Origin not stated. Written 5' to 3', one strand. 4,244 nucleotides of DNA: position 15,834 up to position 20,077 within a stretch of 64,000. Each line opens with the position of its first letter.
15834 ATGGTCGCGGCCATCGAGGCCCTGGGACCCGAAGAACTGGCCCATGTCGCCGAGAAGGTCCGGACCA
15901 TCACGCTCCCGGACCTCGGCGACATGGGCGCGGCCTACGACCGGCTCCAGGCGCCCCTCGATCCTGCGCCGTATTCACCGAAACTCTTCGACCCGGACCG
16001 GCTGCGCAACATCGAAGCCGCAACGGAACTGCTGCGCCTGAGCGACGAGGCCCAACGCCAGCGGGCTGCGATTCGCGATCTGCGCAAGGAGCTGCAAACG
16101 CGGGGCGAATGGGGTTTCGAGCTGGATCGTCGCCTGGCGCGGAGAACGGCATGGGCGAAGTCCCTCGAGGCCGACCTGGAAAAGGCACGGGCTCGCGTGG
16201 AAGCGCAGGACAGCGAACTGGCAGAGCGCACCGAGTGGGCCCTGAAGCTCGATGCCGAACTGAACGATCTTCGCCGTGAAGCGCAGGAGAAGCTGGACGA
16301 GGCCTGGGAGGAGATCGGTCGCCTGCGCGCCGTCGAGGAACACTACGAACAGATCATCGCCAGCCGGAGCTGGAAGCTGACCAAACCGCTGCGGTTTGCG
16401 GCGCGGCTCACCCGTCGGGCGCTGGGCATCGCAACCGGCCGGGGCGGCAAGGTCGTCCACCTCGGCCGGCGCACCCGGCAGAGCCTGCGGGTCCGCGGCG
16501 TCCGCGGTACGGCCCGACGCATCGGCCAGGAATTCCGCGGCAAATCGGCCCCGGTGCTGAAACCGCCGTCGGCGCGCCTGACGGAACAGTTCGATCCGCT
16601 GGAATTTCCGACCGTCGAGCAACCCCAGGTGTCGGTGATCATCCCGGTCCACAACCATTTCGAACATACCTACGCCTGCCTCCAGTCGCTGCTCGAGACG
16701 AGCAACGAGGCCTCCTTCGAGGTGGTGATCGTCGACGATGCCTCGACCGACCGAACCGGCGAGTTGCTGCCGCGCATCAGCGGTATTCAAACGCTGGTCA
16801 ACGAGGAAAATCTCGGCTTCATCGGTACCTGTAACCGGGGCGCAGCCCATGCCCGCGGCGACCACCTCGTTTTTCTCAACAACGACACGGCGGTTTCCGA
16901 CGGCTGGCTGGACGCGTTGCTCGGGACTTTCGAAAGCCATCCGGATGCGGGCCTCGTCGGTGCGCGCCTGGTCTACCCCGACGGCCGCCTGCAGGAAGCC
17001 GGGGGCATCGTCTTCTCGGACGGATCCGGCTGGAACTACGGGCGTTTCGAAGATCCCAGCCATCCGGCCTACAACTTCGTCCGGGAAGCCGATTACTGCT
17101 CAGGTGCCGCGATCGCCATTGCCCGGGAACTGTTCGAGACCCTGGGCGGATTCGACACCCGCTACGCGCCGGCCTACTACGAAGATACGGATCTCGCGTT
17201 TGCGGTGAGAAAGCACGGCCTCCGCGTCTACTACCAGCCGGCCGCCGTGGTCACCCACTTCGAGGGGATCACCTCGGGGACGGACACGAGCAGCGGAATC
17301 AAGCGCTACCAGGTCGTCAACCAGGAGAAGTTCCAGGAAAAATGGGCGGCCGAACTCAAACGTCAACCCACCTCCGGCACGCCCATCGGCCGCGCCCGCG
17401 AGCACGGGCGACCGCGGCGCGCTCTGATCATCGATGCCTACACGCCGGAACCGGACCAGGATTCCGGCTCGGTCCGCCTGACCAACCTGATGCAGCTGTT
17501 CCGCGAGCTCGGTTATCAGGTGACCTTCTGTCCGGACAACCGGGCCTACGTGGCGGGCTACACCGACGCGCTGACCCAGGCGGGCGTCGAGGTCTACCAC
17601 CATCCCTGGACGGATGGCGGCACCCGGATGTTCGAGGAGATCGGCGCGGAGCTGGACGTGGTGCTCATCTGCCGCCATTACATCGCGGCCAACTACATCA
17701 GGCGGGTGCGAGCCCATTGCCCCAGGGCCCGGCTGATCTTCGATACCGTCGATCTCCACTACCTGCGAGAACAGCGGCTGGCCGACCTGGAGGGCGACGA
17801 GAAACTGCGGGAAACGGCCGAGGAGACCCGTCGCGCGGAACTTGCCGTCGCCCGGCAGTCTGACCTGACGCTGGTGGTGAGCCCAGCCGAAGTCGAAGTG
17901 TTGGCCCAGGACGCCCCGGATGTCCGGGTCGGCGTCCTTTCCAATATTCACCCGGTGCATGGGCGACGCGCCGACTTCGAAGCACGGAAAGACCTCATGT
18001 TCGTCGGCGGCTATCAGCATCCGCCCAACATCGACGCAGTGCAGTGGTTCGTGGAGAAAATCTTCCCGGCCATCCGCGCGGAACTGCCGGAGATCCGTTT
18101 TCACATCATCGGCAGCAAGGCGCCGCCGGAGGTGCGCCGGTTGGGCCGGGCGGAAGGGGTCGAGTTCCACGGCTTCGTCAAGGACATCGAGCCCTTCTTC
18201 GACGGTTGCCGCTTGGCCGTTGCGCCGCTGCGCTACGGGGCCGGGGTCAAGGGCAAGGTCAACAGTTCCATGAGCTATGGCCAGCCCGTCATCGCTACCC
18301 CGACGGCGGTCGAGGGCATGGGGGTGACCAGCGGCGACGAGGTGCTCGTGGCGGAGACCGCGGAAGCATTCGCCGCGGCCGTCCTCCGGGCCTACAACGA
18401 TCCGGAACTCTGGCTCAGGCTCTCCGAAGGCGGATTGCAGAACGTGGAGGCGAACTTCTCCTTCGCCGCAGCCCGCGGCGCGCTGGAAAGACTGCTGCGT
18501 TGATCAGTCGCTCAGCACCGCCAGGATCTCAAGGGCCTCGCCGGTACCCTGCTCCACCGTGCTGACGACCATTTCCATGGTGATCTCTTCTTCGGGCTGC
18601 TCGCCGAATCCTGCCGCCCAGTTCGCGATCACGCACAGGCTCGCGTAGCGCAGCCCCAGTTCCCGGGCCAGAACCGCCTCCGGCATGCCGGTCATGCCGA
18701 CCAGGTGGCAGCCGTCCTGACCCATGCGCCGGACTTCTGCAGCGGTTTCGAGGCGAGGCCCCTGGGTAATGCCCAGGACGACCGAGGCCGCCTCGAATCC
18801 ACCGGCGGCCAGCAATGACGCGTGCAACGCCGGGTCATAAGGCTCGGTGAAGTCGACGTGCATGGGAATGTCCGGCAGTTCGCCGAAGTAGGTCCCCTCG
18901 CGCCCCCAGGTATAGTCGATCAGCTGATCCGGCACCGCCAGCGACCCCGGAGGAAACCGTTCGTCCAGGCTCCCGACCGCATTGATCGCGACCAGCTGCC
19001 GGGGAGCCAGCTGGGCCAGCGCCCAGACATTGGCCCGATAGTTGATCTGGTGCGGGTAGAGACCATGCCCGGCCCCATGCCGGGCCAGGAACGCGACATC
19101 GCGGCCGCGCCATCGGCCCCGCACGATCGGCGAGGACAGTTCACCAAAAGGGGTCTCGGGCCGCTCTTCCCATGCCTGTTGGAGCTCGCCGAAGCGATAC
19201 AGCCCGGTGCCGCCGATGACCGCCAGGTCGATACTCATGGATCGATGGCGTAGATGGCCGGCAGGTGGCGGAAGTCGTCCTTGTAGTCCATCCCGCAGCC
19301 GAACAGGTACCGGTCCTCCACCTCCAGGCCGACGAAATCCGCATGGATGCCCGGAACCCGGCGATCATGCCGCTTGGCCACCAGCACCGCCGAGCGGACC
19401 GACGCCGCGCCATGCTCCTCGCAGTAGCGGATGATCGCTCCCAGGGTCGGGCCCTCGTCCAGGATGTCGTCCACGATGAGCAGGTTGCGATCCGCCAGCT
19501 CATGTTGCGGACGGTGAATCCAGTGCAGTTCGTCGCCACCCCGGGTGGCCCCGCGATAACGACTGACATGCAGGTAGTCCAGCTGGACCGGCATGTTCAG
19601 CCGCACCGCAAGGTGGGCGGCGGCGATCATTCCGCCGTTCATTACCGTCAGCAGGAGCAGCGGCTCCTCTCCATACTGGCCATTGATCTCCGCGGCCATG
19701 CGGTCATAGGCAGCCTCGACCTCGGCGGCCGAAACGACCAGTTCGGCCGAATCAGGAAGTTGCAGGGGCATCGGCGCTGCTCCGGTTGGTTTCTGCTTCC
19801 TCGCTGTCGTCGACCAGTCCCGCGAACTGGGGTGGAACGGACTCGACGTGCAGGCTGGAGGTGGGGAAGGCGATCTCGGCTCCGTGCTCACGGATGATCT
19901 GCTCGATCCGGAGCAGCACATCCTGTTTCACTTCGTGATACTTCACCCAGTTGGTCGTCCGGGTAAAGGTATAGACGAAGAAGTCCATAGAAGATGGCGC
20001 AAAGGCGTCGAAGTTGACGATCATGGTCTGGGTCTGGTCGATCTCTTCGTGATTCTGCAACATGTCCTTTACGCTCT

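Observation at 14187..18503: Stand-alone 1438-aa glycosyltransferase with GT-B, coiled coil, GT-A and GT-B in one polypeptide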

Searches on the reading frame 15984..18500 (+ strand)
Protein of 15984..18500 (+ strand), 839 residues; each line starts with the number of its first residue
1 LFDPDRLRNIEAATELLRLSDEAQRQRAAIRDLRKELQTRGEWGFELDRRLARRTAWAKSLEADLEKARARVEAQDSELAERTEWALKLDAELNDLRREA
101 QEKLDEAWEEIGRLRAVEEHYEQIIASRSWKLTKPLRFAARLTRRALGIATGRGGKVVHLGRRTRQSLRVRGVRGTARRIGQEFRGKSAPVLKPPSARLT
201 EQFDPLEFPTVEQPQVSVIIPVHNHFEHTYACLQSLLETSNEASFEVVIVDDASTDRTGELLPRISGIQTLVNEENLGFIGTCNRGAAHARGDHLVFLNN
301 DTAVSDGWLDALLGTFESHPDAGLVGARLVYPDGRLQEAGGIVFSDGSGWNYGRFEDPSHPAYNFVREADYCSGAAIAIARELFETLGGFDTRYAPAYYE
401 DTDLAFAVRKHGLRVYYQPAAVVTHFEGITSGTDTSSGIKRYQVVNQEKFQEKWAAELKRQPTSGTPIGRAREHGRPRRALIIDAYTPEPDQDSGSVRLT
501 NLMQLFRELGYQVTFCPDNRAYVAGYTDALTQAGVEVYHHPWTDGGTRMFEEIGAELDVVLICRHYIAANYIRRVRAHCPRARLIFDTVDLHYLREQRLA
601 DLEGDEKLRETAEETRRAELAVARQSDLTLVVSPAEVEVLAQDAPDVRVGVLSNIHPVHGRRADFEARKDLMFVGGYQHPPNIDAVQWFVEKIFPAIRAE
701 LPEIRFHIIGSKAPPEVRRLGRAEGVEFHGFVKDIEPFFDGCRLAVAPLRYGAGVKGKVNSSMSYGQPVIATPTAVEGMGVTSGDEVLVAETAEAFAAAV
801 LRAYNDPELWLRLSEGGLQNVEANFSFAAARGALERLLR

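Call 47: predict_structure(alignment_id=A3)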
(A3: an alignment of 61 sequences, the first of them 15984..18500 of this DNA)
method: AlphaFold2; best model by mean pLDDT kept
length: 839 residues; sequences in the alignment: 61
mean_pLDDT: 88.1   pTM: 0.78
mean pLDDT of the five models: 88.1, 87.5, 86.7, 85.9, 85.8
residues with pLDDT >= 90: 557; 70-90: 186; 50-70: 74; < 50: 22
segments of 3 or more residues with pLDDT < 50: 1-3, 119-124, 126-128, 431-437
pLDDT, mean of each block of 10 residues (from residue 1): 54 76 81 78 76 80 81 80 80 77 69 53 48 62 65 65 71 73 67 78 90 97 93 95 97 93 96 93 97 98 96 97 98 94 96 94 96 97 98 89 98 98 82 50 89 97 93 92 95 90 96 94 93 94 78 93 95 94 95 92 93 96 98 93 97 95 97 92 95 98 97 94 97 93 96 76 97 92 97 98 98 98 96 95
secondary structure, 60 per line:
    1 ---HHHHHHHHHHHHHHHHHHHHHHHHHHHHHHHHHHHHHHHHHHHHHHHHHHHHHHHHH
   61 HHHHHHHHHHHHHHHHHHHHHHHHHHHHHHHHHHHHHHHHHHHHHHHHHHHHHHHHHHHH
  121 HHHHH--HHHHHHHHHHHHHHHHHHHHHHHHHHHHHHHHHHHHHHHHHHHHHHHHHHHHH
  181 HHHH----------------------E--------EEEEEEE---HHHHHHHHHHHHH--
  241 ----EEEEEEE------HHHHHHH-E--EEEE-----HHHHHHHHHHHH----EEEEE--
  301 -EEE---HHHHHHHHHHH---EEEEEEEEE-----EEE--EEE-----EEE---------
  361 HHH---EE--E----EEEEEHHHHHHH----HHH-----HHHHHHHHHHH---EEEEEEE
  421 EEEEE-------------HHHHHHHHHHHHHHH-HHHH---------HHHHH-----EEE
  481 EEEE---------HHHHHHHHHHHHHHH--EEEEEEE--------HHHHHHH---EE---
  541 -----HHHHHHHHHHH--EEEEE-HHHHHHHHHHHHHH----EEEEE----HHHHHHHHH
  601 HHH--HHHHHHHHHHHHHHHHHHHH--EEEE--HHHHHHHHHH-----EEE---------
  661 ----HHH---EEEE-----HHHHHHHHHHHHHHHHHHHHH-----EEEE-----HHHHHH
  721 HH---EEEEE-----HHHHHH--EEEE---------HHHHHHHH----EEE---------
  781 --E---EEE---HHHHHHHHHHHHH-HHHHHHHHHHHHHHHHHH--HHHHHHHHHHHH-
elements in order (helices of 4 or more, strands of 3 or more residues): H4-125 H128-184 E216-222 H226-238 E245-251 H258-264 E269-272 H278-289 E294-298 E302-304 H308-318 E322-330 E336-338 E341-343 E349-351 E376-380 H381-387 H400-410 E414-425 H439-453 H455-458 H468-472 E478-484 H494-508 E511-517 H526-532 H546-556 E559-563 H565-578 E583-587 H592-603 H606-625 E628-631 H634-643 E649-651 E671-674 H680-700 E706-709 H715-722 E726-730 H736-741 E744-747 H757-764 E769-771 E787-789 H793-805 H807-824 H827-838
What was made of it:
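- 15993..16358 (+): Long helix / coiled coil (residues 603-724, about 18 nm if straight), net acidic, with R(T)xWAxxL repeats. AF2 models a single helix at 603-724 (call 47).
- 16362..16394 (+): Conserved kink motif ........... (residues 726-736). It breaks the helix in the model (call 47).
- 16395..16601 (+): Basic linker (residues 737-805), net charge +12, with a conserved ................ motif; inferred membrane-proximal element. Modelled as a helix at 727-783 with low confidence (call 47).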

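Call 49: fold_search(model_id=the predicted structure, library=pdb)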
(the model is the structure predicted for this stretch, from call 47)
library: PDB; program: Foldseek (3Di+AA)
matches with E <= 10: 1830; with E <= 0.001: 673
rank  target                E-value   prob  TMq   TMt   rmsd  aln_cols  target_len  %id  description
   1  6d9t                  4.2e-15  1.00  0.34  0.72   4.8       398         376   15  BshA from Staphylococcus aureus complexed with UDP (released 2019-05-08)
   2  3c4q_B                1.1e-14  1.00  0.35  0.70   4.3       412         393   16  Structure of the retaining glycosyltransferase MshA : The first step in mycothiol biosynthesis. Organism : Corynebacte (released 2008-04-01)
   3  6nqt_A                1.1e-14  1.00  0.27  0.44   7.5       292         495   21  GalNac-T2 soaked with UDP-sugar (released 2020-01-29)
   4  2ffu_A                1.3e-14  1.00  0.26  0.43   7.5       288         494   20  Crystal Structure of Human ppGalNAcT-2 complexed with UDP and EA2 (released 2006-01-31)
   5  6nqt_C                1.4e-14  1.00  0.27  0.44   4.2       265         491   22  GalNac-T2 soaked with UDP-sugar (released 2020-01-29)
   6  6nqt_E                1.6e-14  1.00  0.27  0.45   4.3       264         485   22  GalNac-T2 soaked with UDP-sugar (released 2020-01-29)
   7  6nqt_F                1.6e-14  1.00  0.26  0.44   4.3       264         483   22  GalNac-T2 soaked with UDP-sugar (released 2020-01-29)
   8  3c4q_A                1.6e-14  1.00  0.35  0.71   4.1       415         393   16  Structure of the retaining glycosyltransferase MshA : The first step in mycothiol biosynthesis. Organism : Corynebacte (released 2008-04-01)
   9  6e4r_A                1.7e-14  1.00  0.24  0.39   8.6       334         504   18  Crystal Structure of the Drosophila Melanogaster Polypeptide N-Acetylgalactosaminyl Transferase PGANT9B (released 2018-09-12)
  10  3c48_B                1.8e-14  1.00  0.21  0.41  11.5       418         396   16  Structure of the retaining glycosyltransferase MshA: The first step in mycothiol biosynthesis. Organism: Corynebacteri (released 2008-03-25)
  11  6e7i_A                1.9e-14  1.00  0.25  0.41   7.9       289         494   20  Human ppGalNAcT2 I253A/L310A Mutant with EA2 and UDP (released 2020-01-29)
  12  4d0t_A                2.0e-14  1.00  0.27  0.44   6.4       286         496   21  GalNAc-T2 crystal soaked with UDP-GalNAc, EA2 peptide and manganese (released 2014-05-28)
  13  4d0z_C                2.2e-14  1.00  0.23  0.40   4.0       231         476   22  GalNAc-T2 crystal soaked with UDP-5SGalNAc, mEA2 and manganese (Higher resolution dataset) (released 2014-05-28)
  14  6egs_A                2.2e-14  1.00  0.26  0.44   6.5       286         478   21  Crystal structure of the GalNAc-T2 F104S mutant in complex with UDP-GalNAc (released 2018-04-11)
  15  5ndf_E                2.3e-14  1.00  0.27  0.44   7.6       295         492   20  Small-molecule inhibition of ppGalNAc-Ts selectively reduces mucin-type O-glycosylation (released 2017-11-01)
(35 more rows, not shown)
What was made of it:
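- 17424..18500 (+): GT-B module 2 (residues 1080-1438), GT4-like fold of PF13692 type; invariant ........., FDTVDLH and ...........; no EX7E motif. Foldseek hits BshA, MshA and PglA (call 49).
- On CAZy GT2 (for the GT-A module): GT-A structural hits (call 49).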

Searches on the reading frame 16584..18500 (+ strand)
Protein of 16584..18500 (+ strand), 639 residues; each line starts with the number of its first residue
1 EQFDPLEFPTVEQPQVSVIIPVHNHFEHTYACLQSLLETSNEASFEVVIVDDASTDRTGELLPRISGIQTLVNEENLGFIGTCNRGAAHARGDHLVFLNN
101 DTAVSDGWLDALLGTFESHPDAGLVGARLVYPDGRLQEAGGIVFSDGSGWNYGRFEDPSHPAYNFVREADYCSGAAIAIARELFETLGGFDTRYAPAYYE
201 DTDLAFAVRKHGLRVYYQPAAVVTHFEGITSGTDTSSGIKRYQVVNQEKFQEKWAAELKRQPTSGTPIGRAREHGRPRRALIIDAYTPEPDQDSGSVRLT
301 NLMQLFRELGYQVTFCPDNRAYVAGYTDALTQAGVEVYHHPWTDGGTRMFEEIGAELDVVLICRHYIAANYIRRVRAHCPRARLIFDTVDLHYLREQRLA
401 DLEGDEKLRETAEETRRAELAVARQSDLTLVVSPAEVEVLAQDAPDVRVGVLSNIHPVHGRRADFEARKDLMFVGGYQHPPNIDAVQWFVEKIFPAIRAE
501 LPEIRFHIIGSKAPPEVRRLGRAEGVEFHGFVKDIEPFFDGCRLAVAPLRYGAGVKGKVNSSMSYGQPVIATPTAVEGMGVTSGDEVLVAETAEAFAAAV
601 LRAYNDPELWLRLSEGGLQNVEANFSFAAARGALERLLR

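Call 72: find_homologous_proteins(query=window:16584-18500:+, max_evalue=1e-20)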
Query window:16584-18500:+ (639 aa): 7988 proteins with E <= 1e-20 among 8000 candidates; the best 120 are listed.
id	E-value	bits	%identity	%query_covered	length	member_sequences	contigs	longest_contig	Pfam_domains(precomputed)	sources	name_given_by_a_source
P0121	0.0e+0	1425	100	97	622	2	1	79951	PF10111.15,PF13641.13,PF00534.27,PF13524.13,PF00535.33,PF13692.13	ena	-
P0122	0.0e+0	1030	71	98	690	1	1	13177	PF10111.15,PF13641.13,PF00534.27,PF00535.33,PF13692.13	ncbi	ncbi:MAG: glycosyltransferase [Pseudomonadota bacterium]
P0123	6.2e-272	922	64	99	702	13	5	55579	PF10111.15,PF13641.13,PF00535.33,PF13692.13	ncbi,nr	ncbi:MAG: glycosyltransferase [Chiayiivirga sp.]|nr:glycosyltransferase [Chiayiivirga sp.] HRO86546.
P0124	2.0e-271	920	65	99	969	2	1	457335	PF10111.15,PF13641.13,PF00534.27,PF13524.13,PF00535.33,PF13692.13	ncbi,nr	ncbi:MAG: hypothetical protein KatS3mg126_0955 [Lysobacteraceae bacterium]|nr:MAG: hypothetical prot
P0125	2.3e-269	913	63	99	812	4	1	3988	PF10111.15,PF13641.13,PF13524.13,PF00535.33,PF13692.13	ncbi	-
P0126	6.8e-266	902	62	99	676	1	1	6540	PF13632.13,PF10111.15,PF13641.13,PF13524.13,PF00535.33,PF13692.13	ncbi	-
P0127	6.6e-265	898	63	100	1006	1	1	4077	PF10111.15,PF13641.13,PF00534.27,PF00535.33,PF13692.13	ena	-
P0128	1.5e-264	897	62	99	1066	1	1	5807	PF10111.15,PF13641.13,PF24216.2,PF24161.2,PF00535.33,PF13692.13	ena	-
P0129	7.6e-264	895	62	99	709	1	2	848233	PF10111.15,PF13641.13,PF13524.13,PF00535.33,PF13692.13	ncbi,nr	ncbi:glycosyltransferase [Xanthomonadaceae bacterium JHOS43]|nr:glycosyltransferase [Xanthomonadacea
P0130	8.9e-264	895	62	100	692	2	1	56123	PF10111.15,PF13641.13,PF13524.13,PF00535.33,PF13692.13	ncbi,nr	ncbi:MAG: glycosyltransferase [Aquimonas sp.]|nr:glycosyltransferase [Aquimonas sp.]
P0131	2.5e-263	893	63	99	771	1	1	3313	PF13632.13,PF10111.15,PF13641.13,PF00534.27,PF13524.13,PF00535.33,PF13692.13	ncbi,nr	ncbi:MAG TPA: glycosyltransferase [Xanthomonadales bacterium]|nr:glycosyltransferase [Xanthomonadale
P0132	2.7e-262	890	62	100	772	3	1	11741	PF10111.15,PF13641.13,PF13524.13,PF00535.33,PF13692.13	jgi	jgi:GT2 family glycosyltransferase/glycosyltransferase involved in cell wall biosynthesis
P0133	7.7e-262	888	61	100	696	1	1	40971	PF10111.15,PF13641.13,PF00535.33,PF13692.13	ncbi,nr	ncbi:MAG TPA: glycosyltransferase [Xanthomonadaceae bacterium]|nr:glycosyltransferase [Xanthomonadac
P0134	8.6e-261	885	62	99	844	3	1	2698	PF10111.15,PF13641.13,PF00534.27,PF13524.13,PF00535.33,PF13692.13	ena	-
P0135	1.9e-260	884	62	99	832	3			PF10111.15,PF13641.13,PF00534.27,PF13524.13,PF00535.33,PF13692.13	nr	nr:glycosyltransferase [Lysobacter sp. CAU 1642]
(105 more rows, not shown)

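Call 74: find_encoding_contigs(protein=P0121, flank=10000, max_places=3)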
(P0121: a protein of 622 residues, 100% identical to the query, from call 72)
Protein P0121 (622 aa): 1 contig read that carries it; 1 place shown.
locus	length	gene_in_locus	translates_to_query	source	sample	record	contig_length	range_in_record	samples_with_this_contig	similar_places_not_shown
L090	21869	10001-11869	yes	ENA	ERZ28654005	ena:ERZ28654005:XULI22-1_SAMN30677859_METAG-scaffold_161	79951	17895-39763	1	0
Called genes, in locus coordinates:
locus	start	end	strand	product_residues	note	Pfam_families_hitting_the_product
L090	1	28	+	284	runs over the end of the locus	PF04228:Zn_peptidase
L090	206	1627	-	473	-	PF03007:WS_DGAT_cat, PF06974:WS_DGAT_C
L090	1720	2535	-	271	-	PF00149:Metallophos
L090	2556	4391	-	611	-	PF05569:Peptidase_M56, PF03544:TonB_C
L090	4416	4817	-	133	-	PF03965:Penicillinase_R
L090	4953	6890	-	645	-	PF00270:DEAD (weak), PF13307:Helicase_C_2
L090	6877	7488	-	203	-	PF14559:TPR_19 (faint), PF13428:TPR_14 (weak), PF13432:TPR_16 (weak)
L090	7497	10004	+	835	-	-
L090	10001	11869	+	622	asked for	PF00535:Glycos_transf_2, PF10111:Glyco_tranf_2_2, PF13641:Glyco_tranf_2_3, PF00534:Glycos_transf_1 (weak), PF13692:Glyco_trans_1_4, PF13524:Glyco_trans_1_2 (weak)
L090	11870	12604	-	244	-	PF01048:PNP_UDP_1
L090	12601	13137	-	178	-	PF00156:Pribosyltran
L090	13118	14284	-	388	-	PF21088:MS_channel_1st, PF00924:MS_channel_2nd, PF21082:MS_channel_3rd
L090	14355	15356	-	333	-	PF00933:Glyco_hydro_3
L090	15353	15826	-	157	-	PF01928:CYTH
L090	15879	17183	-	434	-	PF01938:TRAM (weak), PF02475:TRM5-TYW2_MTfase (weak), PF05175:MTS, PF05958:tRNA_U5-meth_tr, PF08241:Methyltransf_11 (faint), PF13649:Methyltransf_25, PF13847:Methyltransf_31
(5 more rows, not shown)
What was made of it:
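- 14187..18503 (+): Whole ORF, 1438 aa, TTG start, stop at 18501-18503. The same start was chosen by the gene caller on the independent ENA scaffold (call 74).
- The near-identical ENA scaffold carries 835-aa and 622-aa gene calls (call 74).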

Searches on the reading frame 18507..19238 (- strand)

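Call 12: search_protein_families(library=pfam, proteins=[window:18507-19238:-], max_evalue=0.001)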
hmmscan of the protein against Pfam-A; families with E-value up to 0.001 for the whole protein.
window:18507-19238:- (244 aa): 1 family
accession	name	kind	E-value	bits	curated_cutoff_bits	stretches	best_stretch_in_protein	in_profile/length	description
PF01048.26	PNP_UDP_1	-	8.8e-39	133.7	25.1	1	5-224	2-213/233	Phosphorylase superfamily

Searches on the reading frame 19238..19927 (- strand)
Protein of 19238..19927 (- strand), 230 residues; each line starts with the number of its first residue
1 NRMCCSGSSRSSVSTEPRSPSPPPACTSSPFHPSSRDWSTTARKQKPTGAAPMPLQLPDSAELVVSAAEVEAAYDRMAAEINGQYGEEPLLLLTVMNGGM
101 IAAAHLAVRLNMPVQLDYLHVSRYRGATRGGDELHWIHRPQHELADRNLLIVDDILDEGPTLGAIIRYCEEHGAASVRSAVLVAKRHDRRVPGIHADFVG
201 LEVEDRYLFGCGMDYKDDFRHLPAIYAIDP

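Call 12: search_protein_families(library=pfam, proteins=[window:19238-19927:-], max_evalue=0.001)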
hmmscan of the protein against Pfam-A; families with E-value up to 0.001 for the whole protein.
window:19238-19927:- (230 aa): 1 family
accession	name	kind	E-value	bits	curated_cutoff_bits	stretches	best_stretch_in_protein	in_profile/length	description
PF00156.33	Pribosyltran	-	2.9e-24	85.6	26.3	1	69-213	10-153/158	Phosphoribosyl transferase domain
